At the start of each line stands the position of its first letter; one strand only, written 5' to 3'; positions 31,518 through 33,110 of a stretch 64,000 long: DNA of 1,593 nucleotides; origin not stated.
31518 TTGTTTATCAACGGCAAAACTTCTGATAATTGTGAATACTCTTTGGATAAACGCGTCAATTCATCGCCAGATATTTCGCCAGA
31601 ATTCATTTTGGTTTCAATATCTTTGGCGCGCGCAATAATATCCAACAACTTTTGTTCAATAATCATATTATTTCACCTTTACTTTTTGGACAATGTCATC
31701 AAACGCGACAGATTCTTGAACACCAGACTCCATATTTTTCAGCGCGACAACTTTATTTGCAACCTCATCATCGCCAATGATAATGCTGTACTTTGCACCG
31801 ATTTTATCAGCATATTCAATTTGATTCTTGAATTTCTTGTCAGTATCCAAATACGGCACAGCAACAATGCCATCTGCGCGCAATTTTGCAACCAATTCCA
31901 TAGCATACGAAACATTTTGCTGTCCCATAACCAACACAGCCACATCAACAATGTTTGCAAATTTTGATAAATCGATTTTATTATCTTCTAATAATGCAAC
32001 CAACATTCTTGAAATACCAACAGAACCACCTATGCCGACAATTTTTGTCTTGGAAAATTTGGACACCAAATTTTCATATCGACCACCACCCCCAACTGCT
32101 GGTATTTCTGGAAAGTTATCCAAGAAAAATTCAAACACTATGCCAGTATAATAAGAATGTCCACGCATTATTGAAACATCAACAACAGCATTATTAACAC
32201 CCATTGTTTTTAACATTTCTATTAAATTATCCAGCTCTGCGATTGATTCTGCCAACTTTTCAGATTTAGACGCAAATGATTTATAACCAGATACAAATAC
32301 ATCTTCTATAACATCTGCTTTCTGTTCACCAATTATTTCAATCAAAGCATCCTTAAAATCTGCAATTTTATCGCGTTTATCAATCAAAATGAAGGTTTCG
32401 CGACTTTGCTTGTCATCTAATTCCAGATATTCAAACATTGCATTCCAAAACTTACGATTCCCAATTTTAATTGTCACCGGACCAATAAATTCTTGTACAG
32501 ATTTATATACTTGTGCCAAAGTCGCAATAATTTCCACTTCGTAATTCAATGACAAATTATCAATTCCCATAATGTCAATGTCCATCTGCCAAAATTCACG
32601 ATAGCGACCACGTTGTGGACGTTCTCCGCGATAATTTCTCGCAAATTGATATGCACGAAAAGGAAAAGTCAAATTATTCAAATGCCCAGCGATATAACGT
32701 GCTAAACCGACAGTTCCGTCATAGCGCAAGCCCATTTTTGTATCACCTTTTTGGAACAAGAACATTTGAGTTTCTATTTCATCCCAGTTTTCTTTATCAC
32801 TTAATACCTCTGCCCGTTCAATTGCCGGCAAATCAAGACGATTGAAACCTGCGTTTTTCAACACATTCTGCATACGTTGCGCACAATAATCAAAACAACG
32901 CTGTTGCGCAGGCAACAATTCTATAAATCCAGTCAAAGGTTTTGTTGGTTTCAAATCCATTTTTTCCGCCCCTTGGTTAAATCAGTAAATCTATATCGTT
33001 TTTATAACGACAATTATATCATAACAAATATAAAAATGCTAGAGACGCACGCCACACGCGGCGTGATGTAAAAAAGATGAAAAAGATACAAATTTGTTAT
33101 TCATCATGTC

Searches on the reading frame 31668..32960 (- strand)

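Call 22: search_protein_families(library=pfam, proteins=[window:31668-32960:-], max_evalue=0.001)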
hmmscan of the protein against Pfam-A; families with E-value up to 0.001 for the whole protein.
window:31668-32960:- (430 aa): 4 families
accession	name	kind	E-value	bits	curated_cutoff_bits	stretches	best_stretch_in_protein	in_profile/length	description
PF13393.11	tRNA-synt_His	-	2.8e-36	125.7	25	1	11-317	1-306/308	Histidyl-tRNA synthetase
PF03129.25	HGTP_anticodon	-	2.4e-17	63.3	21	1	339-428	1-92/94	Anticodon binding domain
PF00587.30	tRNA-synt_2b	-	1e-07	32.6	29.3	1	73-325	8-177/179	tRNA synthetase class II core domain (G, H, P, S and T)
PF00152.25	tRNA-synt_2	-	0.00031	20.3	25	0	102-187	93-178/308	tRNA synthetases class II (D, K and N)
